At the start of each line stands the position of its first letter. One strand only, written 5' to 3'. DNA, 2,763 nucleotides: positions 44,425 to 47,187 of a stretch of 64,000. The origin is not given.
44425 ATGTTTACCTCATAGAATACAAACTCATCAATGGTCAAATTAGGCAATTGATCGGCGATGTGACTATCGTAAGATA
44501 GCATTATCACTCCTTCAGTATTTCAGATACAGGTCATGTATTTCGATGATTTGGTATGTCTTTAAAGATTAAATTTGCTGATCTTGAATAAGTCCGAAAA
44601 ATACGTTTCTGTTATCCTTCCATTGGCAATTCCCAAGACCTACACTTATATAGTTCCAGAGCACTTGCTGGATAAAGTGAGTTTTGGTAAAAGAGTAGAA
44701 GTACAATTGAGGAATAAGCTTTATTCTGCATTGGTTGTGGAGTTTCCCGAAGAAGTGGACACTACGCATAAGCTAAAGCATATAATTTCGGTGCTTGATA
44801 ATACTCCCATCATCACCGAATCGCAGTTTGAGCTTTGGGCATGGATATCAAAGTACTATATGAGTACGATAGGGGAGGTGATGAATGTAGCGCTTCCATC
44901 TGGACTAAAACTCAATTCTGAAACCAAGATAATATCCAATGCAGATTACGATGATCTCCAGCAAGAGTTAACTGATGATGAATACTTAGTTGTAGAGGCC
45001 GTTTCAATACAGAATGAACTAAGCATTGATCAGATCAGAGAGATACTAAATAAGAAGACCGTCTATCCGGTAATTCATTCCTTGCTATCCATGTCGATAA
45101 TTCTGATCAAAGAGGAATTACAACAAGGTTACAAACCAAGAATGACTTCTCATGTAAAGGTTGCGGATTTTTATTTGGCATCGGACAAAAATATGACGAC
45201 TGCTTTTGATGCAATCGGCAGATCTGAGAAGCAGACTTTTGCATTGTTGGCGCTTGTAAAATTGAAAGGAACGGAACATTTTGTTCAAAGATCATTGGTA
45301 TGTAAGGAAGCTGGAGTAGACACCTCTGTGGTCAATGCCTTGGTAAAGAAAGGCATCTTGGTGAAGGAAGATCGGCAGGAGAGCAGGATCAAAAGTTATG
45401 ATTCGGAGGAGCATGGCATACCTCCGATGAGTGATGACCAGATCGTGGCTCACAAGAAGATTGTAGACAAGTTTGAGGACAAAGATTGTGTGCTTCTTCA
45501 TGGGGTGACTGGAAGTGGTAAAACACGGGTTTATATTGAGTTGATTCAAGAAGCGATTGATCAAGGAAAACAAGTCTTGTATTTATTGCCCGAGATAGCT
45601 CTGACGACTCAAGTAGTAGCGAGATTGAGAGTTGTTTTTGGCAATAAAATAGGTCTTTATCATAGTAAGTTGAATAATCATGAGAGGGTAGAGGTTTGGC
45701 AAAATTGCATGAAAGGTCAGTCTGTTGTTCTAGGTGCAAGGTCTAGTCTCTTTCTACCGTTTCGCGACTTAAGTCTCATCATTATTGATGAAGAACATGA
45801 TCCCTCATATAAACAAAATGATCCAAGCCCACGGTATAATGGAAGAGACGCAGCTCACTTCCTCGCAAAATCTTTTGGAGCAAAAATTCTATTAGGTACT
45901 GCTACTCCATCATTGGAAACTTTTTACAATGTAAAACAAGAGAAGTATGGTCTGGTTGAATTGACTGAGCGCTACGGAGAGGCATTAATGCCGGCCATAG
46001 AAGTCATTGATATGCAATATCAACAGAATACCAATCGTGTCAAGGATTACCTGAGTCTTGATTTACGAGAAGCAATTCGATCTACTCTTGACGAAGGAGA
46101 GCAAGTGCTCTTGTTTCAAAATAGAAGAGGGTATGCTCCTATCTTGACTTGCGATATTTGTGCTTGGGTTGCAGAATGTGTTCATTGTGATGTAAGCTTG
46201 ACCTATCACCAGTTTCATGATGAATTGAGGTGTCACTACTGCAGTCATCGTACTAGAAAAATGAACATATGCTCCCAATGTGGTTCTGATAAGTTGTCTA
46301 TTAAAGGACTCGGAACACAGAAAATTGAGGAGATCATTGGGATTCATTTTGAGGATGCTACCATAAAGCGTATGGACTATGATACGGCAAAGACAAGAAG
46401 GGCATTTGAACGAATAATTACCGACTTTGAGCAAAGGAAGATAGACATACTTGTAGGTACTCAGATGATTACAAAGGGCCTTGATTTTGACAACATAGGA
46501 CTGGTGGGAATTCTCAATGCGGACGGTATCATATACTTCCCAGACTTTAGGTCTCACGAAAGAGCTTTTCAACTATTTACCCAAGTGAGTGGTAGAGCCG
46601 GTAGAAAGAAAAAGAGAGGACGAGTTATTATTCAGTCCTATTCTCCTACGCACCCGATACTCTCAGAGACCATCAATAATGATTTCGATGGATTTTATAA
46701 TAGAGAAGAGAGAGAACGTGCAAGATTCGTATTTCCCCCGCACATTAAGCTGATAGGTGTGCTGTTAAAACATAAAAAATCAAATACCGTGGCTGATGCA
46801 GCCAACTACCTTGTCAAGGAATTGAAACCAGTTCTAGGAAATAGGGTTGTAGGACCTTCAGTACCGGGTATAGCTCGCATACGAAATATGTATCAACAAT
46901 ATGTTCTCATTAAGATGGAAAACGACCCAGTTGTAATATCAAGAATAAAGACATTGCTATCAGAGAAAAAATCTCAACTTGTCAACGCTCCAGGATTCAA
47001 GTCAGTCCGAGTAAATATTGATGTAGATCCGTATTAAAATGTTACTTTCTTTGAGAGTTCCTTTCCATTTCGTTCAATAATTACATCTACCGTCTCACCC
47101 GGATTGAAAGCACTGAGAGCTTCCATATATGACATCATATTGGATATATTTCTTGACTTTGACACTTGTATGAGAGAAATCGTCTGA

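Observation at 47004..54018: Nested IS1634/IS30/IS66 composite with a 148-bp target duplication that regenerates both flanking genes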

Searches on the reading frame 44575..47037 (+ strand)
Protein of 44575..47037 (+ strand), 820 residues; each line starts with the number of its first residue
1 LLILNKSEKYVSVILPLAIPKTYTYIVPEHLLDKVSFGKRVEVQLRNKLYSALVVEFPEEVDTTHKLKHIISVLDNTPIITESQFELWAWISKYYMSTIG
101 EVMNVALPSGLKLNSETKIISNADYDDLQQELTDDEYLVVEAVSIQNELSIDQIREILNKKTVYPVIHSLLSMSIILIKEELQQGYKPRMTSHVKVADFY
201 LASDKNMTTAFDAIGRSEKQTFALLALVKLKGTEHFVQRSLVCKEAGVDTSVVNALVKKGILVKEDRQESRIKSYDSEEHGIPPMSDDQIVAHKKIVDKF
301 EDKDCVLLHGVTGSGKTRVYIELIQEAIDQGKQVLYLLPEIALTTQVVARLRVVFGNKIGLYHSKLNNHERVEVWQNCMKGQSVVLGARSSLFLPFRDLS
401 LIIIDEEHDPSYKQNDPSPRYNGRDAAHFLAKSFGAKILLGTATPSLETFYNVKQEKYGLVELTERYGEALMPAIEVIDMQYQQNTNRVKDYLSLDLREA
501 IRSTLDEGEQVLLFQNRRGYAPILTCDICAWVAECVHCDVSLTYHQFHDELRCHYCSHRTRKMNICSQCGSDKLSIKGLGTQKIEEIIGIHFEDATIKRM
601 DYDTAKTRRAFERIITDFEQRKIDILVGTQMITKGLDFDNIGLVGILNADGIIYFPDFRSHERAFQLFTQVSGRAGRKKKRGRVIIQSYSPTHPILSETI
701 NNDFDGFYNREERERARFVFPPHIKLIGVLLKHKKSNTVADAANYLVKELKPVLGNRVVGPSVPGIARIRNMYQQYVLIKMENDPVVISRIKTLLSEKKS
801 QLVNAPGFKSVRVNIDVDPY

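Call 6: search_protein_families(library=ncbifam, proteins=[window:44575-47037:+])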
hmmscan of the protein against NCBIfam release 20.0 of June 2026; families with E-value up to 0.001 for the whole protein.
window:44575-47037:+ (820 aa): 31 families (the best 25 are shown)
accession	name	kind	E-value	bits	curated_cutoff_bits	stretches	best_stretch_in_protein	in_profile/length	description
NF004066.1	PRK05580.1-3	equivalog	2e-219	730.8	813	1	11-820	2-786/788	primosomal protein N'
NF004070.0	PRK05580.2-2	equivalog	1e-176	589.2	921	2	217-820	129-726/729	primosomal protein N'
NF004067.0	PRK05580.1-4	equivalog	8.7e-176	586.4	763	2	195-820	115-734/737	primosomal protein N'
TIGR00595.1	priA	equivalog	8e-173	575.6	230.35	1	307-820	1-509/509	replication restart helicase PriA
NF004065.0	PRK05580.1-1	equivalog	4.1e-168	560.9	858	2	193-819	110-728/731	primosomal protein N'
NF004068.0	PRK05580.1-5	equivalog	1.8e-153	512.6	1249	1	16-819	12-791/795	primosomal protein N'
NF004071.0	PRK05580.2-3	equivalog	1.3e-147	492.8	1105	2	213-819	130-731/735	primosomal protein N'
NF004069.0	PRK05580.2-1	equivalog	1.4e-139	466.3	767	2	284-816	111-605/612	primosomal protein N'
NF004072.0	PRK05580.2-4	equivalog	6.9e-134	447.5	1030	2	280-819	117-644/648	primosomal protein N'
NF011453.0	PRK14873.1-3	equivalog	3.6e-43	147.6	812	2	320-816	188-648/653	primosome assembly protein PriA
NF011452.0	PRK14873.1-2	equivalog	2.8e-37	128.3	980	2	324-729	219-614/708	primosomal protein N'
NF011455.0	PRK14873.1-5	equivalog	3.7e-37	127.9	969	2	318-727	176-582/675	primosomal protein N'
NF011454.0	PRK14873.1-4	equivalog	1.3e-30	106.4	951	2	317-743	158-576/651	primosomal protein N'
TIGR00643.1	recG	equivalog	3.4e-14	52.5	659.4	1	307-409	260-368/629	ATP-dependent DNA helicase RecG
NF003673.1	PRK05298.1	equivalog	3.4e-13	48.8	743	2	593-690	464-553/653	excinuclease ABC subunit UvrB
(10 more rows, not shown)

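Call 7: search_protein_families(library=pfam, proteins=[window:44575-47037:+])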
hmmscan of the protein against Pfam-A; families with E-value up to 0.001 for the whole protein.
window:44575-47037:+ (820 aa): 8 families
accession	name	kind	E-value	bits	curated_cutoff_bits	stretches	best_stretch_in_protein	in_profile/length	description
PF17764.6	PriA_3primeBD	-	1.4e-27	95.8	22.7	1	12-108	1-96/96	3'DNA-binding domain (3'BD)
PF00270.35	DEAD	-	1.9e-16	60.7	26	1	294-449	5-163/167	DEAD/DEAH box helicase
PF04851.21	ResIII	-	3.4e-14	53.5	22.5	1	285-446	4-163/164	Type III restriction enzyme, res subunit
PF18074.6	PriA_C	-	3e-11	44.4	26.9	1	722-819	1-95/95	Primosomal protein N C-terminal domain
PF00271.37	Helicase_C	-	5e-11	43.3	23.5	1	594-678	39-109/110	Helicase conserved C-terminal domain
PF18319.7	Zn_ribbon_PriA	-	2.6e-09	37.3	26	1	535-561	1-27/27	PriA DNA helicase Cys-rich region (CRR) domain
PF20720.3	nSTAND3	-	2.1e-05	24.7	27.2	1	292-346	6-59/155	Novel STAND NTPase 3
PF01695.23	IstB_IS21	-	0.00038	20.5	24.1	1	283-337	72-126/238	IstB-like ATP binding protein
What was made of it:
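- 44575..47037 (+): priA (replication restart helicase), intact. Its last 34 nt lie inside the left copy of the 148-bp duplication. TIGR00595 575.6 bits and the PriA Pfam domains (calls 6, 7).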

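Call 45: find_homologous_proteins(query=window:44575-47037:+, max_evalue=1e-50)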
Query window:44575-47037:+ (820 aa): 8000 proteins with E <= 1e-50 among 8000 candidates; the best 120 are listed.
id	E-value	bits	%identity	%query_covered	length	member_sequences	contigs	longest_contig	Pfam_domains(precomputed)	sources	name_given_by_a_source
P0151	0.0e+0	1842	100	100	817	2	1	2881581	PF17764.7,PF00270.36,PF00271.38,PF18319.8,PF18074.7,PF04851.22,PF20720.4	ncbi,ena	-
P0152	0.0e+0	1028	56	98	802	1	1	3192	PF17764.7,PF00270.36,PF00271.38,PF18319.8,PF18074.7,PF04851.22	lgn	-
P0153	0.0e+0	1023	57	99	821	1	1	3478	PF17764.7,PF00270.36,PF00271.38,PF18319.8,PF18074.7,PF04851.22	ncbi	-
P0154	4.5e-298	1009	56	98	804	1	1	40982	PF17764.7,PF00270.36,PF00271.38,PF18319.8,PF18074.7,PF04851.22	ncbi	-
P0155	3.2e-296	1003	55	99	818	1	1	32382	PF17764.7,PF00270.36,PF01978.26,PF00271.38,PF18319.8,PF18074.7,PF04851.22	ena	-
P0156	4.2e-296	1002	55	98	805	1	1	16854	PF17764.7,PF00270.36,PF00271.38,PF18319.8,PF18074.7,PF04851.22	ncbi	-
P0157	6.2e-296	1002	55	99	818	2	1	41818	PF17764.7,PF00270.36,PF01978.26,PF00271.38,PF18319.8,PF18074.7,PF04851.22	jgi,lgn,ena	-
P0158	9.8e-296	1001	55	99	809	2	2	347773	PF17764.7,PF00270.36,PF00271.38,PF18319.8,PF18074.7,PF04851.22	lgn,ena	-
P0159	6.1e-295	999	54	99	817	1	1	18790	PF17764.7,PF00270.36,PF00271.38,PF18319.8,PF18074.7,PF04851.22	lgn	-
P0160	5.0e-294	995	54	100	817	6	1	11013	PF17764.7,PF00270.36,PF00271.38,PF18319.8,PF18074.7,PF04851.22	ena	-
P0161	6.8e-294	995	55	99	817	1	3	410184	PF17764.7,PF00270.36,PF00271.38,PF18319.8,PF18074.7,PF04851.22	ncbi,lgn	-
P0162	6.8e-294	995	54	99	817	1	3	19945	PF17764.7,PF00270.36,PF00271.38,PF18319.8,PF18074.7,PF04851.22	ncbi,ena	ncbi:MAG: primosomal protein N' [Saprospiraceae bacterium]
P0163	9.9e-294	995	54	99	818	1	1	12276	PF17764.7,PF00270.36,PF01978.26,PF00271.38,PF18319.8,PF18074.7,PF04851.22,PF20720.4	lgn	-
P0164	2.1e-293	993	56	97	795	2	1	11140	PF17764.7,PF00270.36,PF00271.38,PF18319.8,PF18074.7,PF04851.22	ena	-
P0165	3.4e-293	993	54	99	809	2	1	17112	PF17764.7,PF00270.36,PF00271.38,PF18319.8,PF18074.7,PF04851.22,PF20720.4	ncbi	ncbi:MAG: primosomal protein N' [Bacteroidota bacterium]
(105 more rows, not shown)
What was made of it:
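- Tried and rejected: PriA is at most 57 % identical to anything else, and the best named relatives are Saprospiraceae and Portibacter (call 45).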
